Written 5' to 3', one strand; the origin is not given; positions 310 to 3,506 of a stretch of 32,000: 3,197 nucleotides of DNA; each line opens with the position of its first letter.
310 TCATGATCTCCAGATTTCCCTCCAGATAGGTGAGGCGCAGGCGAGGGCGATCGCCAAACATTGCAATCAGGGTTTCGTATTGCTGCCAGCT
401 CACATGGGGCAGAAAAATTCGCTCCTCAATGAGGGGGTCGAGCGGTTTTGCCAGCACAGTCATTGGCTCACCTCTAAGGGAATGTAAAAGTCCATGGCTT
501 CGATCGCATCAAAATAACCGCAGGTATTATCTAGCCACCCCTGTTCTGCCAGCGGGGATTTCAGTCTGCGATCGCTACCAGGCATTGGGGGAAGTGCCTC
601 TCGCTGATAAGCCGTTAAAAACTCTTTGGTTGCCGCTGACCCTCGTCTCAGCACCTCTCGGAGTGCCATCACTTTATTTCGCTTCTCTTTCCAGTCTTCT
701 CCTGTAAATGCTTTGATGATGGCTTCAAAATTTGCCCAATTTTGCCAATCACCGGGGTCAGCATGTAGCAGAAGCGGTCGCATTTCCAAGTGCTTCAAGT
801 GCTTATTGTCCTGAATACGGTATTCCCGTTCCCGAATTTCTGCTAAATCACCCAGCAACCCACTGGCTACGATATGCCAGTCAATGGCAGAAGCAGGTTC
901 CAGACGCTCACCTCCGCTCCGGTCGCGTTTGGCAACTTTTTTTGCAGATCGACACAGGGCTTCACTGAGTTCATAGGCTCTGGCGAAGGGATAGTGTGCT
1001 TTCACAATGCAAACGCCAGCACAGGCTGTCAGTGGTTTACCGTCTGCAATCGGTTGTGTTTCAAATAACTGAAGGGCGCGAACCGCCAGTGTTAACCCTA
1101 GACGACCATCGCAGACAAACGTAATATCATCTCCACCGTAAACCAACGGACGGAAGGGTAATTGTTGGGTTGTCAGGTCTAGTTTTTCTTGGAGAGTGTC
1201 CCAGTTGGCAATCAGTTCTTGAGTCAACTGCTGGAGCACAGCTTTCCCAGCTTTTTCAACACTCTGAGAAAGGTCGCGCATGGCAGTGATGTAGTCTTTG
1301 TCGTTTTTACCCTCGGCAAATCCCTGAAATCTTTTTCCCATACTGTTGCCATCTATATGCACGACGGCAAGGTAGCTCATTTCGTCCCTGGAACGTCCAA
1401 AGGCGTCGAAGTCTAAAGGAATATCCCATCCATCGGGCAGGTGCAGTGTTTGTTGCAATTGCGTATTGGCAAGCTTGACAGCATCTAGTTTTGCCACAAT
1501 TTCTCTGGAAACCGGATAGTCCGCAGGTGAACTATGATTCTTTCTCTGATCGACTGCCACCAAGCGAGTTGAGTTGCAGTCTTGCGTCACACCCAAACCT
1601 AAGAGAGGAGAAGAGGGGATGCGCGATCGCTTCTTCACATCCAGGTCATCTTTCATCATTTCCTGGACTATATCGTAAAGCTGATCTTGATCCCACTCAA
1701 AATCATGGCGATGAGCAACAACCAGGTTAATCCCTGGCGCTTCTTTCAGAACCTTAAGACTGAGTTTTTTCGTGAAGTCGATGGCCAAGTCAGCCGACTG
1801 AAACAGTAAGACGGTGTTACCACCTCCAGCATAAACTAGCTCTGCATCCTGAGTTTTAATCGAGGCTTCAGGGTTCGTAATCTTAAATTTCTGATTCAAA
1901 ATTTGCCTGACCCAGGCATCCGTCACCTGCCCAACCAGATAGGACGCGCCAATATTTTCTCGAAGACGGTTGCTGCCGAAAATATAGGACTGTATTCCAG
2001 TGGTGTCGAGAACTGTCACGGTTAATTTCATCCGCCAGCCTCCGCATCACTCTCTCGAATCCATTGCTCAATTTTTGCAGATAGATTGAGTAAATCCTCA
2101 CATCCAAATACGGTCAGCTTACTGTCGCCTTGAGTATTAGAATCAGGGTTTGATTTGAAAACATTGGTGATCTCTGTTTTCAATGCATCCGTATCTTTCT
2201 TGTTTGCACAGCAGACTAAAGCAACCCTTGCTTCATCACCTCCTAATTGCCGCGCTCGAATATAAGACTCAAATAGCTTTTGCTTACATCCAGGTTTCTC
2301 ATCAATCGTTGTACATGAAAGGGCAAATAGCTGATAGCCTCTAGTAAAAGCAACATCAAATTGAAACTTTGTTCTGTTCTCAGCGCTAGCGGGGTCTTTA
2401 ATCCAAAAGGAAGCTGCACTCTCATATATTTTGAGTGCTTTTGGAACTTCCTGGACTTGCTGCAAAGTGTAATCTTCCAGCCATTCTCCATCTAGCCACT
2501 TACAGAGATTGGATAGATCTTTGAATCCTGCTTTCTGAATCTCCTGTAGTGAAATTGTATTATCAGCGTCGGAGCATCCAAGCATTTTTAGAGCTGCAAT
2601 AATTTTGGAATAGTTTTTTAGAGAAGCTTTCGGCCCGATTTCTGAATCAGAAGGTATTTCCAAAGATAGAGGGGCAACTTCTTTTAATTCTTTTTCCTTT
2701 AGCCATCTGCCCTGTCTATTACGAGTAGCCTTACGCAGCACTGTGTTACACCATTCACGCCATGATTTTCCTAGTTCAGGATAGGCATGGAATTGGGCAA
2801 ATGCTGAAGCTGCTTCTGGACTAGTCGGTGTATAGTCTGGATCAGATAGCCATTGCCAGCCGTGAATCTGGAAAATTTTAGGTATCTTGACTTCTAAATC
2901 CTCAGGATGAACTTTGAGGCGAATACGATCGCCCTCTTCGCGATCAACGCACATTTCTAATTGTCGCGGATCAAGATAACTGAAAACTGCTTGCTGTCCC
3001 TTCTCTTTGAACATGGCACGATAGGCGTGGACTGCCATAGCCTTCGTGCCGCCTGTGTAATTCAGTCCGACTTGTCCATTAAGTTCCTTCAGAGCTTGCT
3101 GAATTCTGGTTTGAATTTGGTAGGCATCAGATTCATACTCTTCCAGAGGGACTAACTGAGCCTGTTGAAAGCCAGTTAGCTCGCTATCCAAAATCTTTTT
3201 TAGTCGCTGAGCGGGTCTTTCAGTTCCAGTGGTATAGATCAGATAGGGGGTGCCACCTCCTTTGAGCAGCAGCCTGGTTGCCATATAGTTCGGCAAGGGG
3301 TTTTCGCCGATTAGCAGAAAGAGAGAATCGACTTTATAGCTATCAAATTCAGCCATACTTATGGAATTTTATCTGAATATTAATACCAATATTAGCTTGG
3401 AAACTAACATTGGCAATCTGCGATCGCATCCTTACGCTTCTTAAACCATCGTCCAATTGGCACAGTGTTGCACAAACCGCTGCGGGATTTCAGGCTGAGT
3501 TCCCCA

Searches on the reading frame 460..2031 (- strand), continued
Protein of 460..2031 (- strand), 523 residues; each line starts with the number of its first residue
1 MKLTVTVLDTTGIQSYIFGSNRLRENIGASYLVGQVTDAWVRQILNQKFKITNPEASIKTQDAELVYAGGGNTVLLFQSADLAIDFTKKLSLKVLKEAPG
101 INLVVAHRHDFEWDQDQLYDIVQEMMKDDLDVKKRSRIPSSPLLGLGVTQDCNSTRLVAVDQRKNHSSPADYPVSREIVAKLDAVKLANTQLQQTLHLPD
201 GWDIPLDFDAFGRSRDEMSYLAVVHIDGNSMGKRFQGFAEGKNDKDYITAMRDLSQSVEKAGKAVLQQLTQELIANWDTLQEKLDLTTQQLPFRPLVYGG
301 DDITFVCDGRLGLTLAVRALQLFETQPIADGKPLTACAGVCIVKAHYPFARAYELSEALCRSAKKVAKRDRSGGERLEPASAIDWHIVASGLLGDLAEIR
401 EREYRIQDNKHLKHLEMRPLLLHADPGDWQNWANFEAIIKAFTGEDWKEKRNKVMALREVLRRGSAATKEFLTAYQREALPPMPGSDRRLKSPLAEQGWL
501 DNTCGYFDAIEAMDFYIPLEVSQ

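Call 66: predict_structure(alignment_id=A1)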
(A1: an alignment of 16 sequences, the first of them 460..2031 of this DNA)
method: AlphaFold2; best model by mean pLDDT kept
length: 523 residues; sequences in the alignment: 16
mean_pLDDT: 64.6   pTM: 0.61
mean pLDDT of the five models: 64.6, 60.0, 57.5, 54.6, 52.2
residues with pLDDT >= 90: 75; 70-90: 167; 50-70: 115; < 50: 166
segments of 3 or more residues with pLDDT < 50: 12-22, 137-175, 207-222, 299-301, 340-396, 398-400, 402-428, 521-523
pLDDT, mean of each block of 10 residues (from residue 1): 91 41 61 86 96 94 89 92 94 79 85 88 86 56 29 31 31 53 76 80 58 40 50 77 92 87 84 81 65 55 56 71 85 66 40 34 39 43 37 42 46 37 39 61 66 74 79 81 58 69 63 52 40
secondary structure, 60 per line:
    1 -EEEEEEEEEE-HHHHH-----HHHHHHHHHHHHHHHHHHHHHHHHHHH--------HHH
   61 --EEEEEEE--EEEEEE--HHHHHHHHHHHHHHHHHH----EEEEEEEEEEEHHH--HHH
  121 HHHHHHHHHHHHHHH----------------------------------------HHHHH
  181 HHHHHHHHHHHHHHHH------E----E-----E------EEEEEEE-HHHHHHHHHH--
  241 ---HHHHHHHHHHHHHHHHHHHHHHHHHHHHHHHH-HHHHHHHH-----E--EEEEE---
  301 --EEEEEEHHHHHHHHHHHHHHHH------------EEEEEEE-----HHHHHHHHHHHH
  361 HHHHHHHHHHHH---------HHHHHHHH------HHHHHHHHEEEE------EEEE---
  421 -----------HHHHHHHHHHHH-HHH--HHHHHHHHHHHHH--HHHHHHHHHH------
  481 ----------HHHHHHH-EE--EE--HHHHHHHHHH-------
elements in order: E2-11 H13-17 H23-49 E63-69 E72-77 H80-97 E102-112 H118-135 H176-196 E221-227 H229-238 H244-275 H277-284 E293-297 E303-308 H309-324 E337-343 H349-372 H382-389 H396-403 E404-407 E414-417 H432-443 H450-462 H465-474 H491-497 H507-516

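Call 68: fold_search(model_id=the predicted structure, library=pdb)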
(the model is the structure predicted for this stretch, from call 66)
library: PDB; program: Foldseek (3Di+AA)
matches with E <= 10: 892; with E <= 0.001: 64
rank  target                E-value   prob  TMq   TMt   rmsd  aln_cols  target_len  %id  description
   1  8s9t_C                4.1e-18  1.00  0.53  0.50  21.6       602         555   22  CRISPR-Cas type III-D effector complex (released 2024-04-24)
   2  8s9x_C                9.5e-18  1.00  0.53  0.51  21.8       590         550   23  CRISPR-Cas type III-D effector complex bound to self-target RNA in a post-cleavage state (released 2024-04-24)
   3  8s9u_C                1.2e-17  1.00  0.52  0.51  21.9       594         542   23  CRISPR-Cas type III-D effector complex bound to a target RNA (released 2024-04-24)
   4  8s9v_C                4.6e-17  1.00  0.53  0.51  22.2       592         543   22  CRISPR-Cas type III-D effector complex bound to a self-target RNA in the pre-cleavage state (released 2024-04-24)
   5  9ash_A                6.4e-08  1.00  0.42  0.31  20.9       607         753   14  Cryo-EM structure of the active Lactococcus lactis Csm bound to target in post-cleavage stage (released 2024-08-14)
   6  9g9e_A                8.8e-08  1.00  0.40  0.30  21.1       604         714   14  CryoEM structure of Enterococcus italicus Csm-crRNA complex bound to AMPNPP (released 2025-01-29)
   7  6xn7_A                2.9e-07  1.00  0.41  0.30  21.3       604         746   14  Structure of the Lactococcus lactis Csm NTR CRISPR-Cas Complex (released 2022-01-12)
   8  9g9k_A                3.4e-07  1.00  0.41  0.31  20.8       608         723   14  CryoEM structure of Enterococcus italicus Csm-crRNA-CTR2 complex (4.3) bound to AMPNPP (released 2025-01-29)
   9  9no4_A                4.0e-07  1.00  0.41  0.30  20.2       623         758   13  Cryo-EM structure of Csm/AcrIIIA2/enolase 3:2 complex (released 2025-11-12)
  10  9arw_A                5.2e-07  1.00  0.39  0.35  23.5       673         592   12  Structure of the guideless DtCmr Type III CRISPR complex (released 2025-08-27)
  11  6mus_A                5.8e-07  1.00  0.40  0.29  21.7       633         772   14  Cryo-EM structure of larger Csm-crRNA-target RNA ternary complex in type III-A CRISPR-Cas system (released 2018-12-12)
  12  6o73_A                6.5e-07  1.00  0.39  0.30  22.3       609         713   13  Crystal structure of apo Csm1-Csm4 cassette (released 2019-07-31)
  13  9g9i_A                6.8e-07  1.00  0.42  0.32  20.1       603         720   14  CryoEM structure of Enterococcus italicus Csm-crRNA-CTR2 complex bound to pNppA3 and AMPNPP (released 2025-01-29)
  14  9g9f_A                6.8e-07  1.00  0.40  0.33  21.5       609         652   13  CryoEM structure of Enterococcus italicus Csm-crRNA-CTR complex bound to AMPNPP (released 2025-01-29)
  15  9g9j_A                7.6e-07  1.00  0.40  0.30  21.2       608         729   14  CryoEM structure of Enterococcus italicus Csm-crRNA complex bound to pNppA3 and AMPNPP (released 2025-01-29)
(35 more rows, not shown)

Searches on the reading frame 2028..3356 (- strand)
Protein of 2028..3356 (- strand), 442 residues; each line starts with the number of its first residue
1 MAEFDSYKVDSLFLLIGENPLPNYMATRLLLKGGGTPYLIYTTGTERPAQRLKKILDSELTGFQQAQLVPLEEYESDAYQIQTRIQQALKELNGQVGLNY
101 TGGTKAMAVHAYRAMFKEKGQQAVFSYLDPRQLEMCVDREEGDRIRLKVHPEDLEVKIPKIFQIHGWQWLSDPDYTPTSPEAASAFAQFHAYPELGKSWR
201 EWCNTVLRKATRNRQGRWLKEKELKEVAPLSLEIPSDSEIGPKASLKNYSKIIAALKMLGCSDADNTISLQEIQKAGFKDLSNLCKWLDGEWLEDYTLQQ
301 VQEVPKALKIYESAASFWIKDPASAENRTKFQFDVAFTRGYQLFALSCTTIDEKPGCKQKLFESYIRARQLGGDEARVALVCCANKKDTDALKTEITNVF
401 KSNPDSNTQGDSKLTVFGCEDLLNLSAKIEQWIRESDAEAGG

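Call 3: search_protein_families(library=pfam, proteins=[window:2028-3356:-], max_evalue=0.1)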
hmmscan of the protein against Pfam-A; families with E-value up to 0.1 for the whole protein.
window:2028-3356:- (442 aa): 2 families
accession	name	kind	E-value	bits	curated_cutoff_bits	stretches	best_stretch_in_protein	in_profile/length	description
PF23400.1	CARF_Card1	-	7.2e-05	23.3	24.6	1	15-128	5-119/146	Card1 CARF domain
PF09002.17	Card1_endonuc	-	0.0013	18.7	26.4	1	286-391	6-106/136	Card1-like, endonuclease domain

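Call 4: search_protein_families(library=padloc, proteins=[window:2028-3356:-], max_evalue=0.1)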
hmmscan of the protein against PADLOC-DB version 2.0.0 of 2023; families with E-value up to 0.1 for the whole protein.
window:2028-3356:- (442 aa): 32 families (the best 25 are shown)
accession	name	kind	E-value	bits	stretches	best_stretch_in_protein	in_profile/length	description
PDLC01883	CARF4--CARF_PDDEXK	-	7.3e-155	514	1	1-435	1-389/390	-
PDLC01512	Csx1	-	7.6e-138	457.8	1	7-435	1-382/382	CAS-III; associated_signaling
PDLC01885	CARF4--CARF_PDDEXK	-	6.4e-61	204.8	1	9-430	3-403/405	-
PDLC01037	Csx1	-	7.1e-58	194.6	1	9-433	2-318/320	ARF+Nuclease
PDLC01903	CARF4--CARF_PDDEXK_TM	-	5.4e-40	135.9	1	8-432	5-380/380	-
PDLC01892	CARF4--CARF_PDDEXK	-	3e-35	120.3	1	12-430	4-401/410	-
PDLC01968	CARF_PDDEXK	-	2.6e-24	84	1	67-436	57-358/361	-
PDLC01880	CARF4--CARF_PDDEXK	-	3.4e-23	80.5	1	13-434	5-363/364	-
PDLC01882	CARF4--CARF_PDDEXK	-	8e-16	55.6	2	267-396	414-543/569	-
PDLC01887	CARF4--CARF_PDDEXK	-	1e-13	49.5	1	12-116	4-101/285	-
PDLC01619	Csx1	-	1e-11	42.6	2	285-434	219-328/330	CAS-III; associated_signaling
PDLC01898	CARF4--CARF_PDDEXK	-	1.7e-08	32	1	12-168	3-156/296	-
PDLC01901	CARF4--CARF_PDDEXK_CARF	-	2.7e-08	30.9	1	16-179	1-153/691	-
PDLC01890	CARF4--CARF_PDDEXK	-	4.2e-07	27.7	1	14-215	6-191/366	-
PDLC01900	CARF4--CARF_PDDEXK_AAA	-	5.5e-07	26.6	1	268-398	421-544/556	-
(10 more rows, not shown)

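Call 5: search_protein_families(library=ncbifam, proteins=[window:2028-3356:-], max_evalue=0.1)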
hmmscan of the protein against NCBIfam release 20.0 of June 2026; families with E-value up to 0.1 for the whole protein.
window:2028-3356:- (442 aa): 1 family
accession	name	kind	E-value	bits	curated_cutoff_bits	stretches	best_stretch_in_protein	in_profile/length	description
TIGR02710.1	TIGR02710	equivalog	0.058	12.3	83.9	0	88-129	62-104/384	TIGR02710 family CRISPR-associated CARF protein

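Call 34: search_solved_structures(query=window:2028-3356:-, max_evalue=0.01, show_alignments=1)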
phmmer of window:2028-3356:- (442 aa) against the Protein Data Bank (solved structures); distinct sequences matched with E-value up to 0.01: 4.
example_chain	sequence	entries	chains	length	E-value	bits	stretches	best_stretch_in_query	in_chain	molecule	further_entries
8q3y_A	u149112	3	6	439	8.3e-25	90.7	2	283-429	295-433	DUF1887 family protein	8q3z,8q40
8q44_A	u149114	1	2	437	1.2e-24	90.1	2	283-429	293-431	DUF1887 family protein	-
8q41_A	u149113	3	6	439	2.1e-24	89.3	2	283-429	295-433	DUF1887 family protein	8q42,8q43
7bdv_A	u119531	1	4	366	0.0053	18.8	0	11-129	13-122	Can2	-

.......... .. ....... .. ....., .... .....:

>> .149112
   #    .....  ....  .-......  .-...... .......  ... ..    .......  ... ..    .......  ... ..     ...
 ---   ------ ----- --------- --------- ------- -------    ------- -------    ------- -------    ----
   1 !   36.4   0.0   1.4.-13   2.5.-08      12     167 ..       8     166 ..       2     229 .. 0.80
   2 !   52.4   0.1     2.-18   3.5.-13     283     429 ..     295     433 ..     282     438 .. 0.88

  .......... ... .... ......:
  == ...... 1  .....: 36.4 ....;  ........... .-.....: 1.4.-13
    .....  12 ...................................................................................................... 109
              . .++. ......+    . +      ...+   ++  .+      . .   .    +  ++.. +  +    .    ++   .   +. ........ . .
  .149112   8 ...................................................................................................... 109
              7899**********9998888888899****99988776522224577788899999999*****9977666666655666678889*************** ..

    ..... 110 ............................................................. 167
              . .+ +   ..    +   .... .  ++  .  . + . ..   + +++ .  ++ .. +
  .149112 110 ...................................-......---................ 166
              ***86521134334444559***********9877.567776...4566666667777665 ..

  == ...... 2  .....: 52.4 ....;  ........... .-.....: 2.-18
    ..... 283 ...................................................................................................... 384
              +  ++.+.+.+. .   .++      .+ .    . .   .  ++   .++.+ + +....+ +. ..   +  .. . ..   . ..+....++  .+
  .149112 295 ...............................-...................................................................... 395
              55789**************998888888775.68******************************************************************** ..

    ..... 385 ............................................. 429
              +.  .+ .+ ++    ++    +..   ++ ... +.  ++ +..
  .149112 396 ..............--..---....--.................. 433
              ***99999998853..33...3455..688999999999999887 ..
